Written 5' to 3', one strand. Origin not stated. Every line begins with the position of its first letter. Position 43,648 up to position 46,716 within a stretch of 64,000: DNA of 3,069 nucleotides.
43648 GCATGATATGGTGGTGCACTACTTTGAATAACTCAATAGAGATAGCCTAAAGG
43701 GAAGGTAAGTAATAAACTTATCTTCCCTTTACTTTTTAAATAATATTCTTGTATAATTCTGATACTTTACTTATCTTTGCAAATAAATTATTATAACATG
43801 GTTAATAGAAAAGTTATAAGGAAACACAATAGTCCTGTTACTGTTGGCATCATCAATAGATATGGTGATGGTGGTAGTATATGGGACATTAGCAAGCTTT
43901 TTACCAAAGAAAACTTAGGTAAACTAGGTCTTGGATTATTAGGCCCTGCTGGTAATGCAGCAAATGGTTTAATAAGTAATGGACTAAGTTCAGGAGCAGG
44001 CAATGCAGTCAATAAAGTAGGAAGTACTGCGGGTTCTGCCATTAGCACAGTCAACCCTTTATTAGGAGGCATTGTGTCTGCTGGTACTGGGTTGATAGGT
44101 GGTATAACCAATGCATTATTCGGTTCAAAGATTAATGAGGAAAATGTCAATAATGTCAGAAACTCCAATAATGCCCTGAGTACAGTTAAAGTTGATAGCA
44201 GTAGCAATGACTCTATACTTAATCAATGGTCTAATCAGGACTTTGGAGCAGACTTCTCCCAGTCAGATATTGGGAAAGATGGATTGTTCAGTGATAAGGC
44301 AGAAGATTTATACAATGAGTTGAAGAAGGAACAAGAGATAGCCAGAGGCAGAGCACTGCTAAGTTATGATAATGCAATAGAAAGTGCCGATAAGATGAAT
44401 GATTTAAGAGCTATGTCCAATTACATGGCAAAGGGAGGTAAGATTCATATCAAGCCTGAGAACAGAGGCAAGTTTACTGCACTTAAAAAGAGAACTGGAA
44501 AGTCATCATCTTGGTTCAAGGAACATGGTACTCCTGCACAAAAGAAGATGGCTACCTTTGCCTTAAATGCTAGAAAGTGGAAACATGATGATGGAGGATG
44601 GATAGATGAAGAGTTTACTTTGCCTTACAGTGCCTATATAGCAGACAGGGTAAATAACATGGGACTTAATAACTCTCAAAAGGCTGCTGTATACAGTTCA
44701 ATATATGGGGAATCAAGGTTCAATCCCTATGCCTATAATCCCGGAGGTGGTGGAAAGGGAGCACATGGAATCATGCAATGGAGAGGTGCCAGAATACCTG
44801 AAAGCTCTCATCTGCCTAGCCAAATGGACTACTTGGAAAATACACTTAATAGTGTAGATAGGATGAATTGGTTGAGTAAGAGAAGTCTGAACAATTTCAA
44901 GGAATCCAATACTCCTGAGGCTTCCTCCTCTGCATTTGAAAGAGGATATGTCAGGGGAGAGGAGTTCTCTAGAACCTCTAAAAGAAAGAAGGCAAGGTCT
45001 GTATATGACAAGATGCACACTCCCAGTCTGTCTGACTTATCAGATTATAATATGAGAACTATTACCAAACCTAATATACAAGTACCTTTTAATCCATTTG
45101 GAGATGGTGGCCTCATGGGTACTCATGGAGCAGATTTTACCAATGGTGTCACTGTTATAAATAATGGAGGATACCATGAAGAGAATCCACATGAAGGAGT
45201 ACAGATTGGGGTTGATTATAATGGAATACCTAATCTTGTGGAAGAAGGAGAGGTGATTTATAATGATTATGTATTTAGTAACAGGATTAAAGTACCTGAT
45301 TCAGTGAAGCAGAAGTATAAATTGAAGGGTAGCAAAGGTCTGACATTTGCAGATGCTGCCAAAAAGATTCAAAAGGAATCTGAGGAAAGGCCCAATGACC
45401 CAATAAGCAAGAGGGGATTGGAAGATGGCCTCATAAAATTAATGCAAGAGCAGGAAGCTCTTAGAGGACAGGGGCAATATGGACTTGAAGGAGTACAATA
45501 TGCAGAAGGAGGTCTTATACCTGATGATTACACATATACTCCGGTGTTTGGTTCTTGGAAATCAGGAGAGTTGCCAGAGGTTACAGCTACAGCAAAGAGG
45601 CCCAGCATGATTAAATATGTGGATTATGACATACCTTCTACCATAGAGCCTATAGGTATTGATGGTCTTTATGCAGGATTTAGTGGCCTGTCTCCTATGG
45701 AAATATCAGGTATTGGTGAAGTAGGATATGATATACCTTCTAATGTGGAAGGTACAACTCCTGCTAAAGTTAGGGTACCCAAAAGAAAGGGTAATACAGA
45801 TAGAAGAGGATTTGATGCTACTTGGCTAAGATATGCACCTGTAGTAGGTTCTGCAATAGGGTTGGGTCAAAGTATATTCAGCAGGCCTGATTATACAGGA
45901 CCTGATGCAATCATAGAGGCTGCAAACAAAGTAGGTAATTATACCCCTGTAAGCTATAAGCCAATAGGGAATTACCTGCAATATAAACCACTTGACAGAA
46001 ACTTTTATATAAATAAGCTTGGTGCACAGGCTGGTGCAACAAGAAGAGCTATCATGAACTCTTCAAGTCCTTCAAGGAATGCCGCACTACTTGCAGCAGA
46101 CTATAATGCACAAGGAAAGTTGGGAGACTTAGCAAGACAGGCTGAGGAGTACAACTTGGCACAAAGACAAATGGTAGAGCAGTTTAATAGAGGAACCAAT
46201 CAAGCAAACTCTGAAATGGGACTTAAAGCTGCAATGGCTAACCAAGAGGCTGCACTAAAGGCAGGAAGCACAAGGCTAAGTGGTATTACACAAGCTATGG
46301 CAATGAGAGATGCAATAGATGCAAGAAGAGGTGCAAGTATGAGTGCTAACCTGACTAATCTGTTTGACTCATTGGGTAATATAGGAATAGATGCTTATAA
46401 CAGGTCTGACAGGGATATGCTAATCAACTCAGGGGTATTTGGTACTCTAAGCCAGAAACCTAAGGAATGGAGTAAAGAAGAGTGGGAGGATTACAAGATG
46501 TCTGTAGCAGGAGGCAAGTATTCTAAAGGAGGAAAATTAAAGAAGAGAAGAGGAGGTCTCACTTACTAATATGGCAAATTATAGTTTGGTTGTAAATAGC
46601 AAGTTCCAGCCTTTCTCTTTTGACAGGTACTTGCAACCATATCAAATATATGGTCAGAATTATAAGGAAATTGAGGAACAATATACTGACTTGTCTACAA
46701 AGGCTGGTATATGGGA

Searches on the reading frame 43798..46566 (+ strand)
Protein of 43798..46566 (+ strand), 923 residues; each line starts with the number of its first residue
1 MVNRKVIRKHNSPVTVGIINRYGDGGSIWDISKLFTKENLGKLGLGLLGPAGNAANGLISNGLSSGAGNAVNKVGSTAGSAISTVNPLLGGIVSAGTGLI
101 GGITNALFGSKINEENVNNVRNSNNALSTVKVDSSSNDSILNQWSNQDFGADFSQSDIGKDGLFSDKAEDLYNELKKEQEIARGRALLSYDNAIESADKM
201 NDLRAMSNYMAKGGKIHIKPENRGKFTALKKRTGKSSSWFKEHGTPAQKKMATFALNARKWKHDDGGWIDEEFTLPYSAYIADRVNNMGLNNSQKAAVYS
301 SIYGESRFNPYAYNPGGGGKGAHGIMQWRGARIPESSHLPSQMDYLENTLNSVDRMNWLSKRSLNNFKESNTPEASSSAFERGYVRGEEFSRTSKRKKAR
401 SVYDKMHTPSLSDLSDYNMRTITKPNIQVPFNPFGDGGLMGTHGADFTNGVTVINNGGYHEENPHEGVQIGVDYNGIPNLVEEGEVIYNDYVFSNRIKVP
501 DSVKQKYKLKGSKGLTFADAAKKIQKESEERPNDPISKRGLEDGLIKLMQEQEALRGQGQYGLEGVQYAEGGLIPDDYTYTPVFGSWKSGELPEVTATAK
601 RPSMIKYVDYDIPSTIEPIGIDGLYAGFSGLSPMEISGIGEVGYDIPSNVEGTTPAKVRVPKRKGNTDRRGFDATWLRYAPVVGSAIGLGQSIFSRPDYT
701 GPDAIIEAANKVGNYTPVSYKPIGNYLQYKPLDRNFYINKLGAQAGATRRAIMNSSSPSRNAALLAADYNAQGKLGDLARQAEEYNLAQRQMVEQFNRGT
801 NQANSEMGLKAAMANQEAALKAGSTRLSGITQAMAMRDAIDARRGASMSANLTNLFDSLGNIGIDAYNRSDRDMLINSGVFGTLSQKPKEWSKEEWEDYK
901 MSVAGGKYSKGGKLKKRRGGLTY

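Call 50: search_protein_families(library=pfam, proteins=[window:43798-46566:+], max_evalue=0.01)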
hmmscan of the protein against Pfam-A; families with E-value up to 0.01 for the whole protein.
window:43798-46566:+ (923 aa): 3 families
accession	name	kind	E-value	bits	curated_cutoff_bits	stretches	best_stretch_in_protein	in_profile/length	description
PF25725.1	crAss_CARG1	-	8.5e-63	210.8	27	1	436-569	3-133/133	Crassvirus cargo protein 1 domain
PF18013.6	Phage_lysozyme2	-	2.4e-11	44.4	28.2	1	280-406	5-140/140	Phage tail lysozyme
PF01464.25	SLT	-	0.0013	18.8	21.3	1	292-335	11-50/117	Transglycosylase SLT domain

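Call 51: search_protein_families(library=phrogs, proteins=[window:43798-46566:+], max_evalue=0.001)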
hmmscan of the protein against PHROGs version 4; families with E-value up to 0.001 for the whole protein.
window:43798-46566:+ (923 aa): 1 family
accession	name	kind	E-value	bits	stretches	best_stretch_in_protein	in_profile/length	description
phrog_9570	-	tail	1.8e-11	44.7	1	277-334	479-533/689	tail length tape measure protein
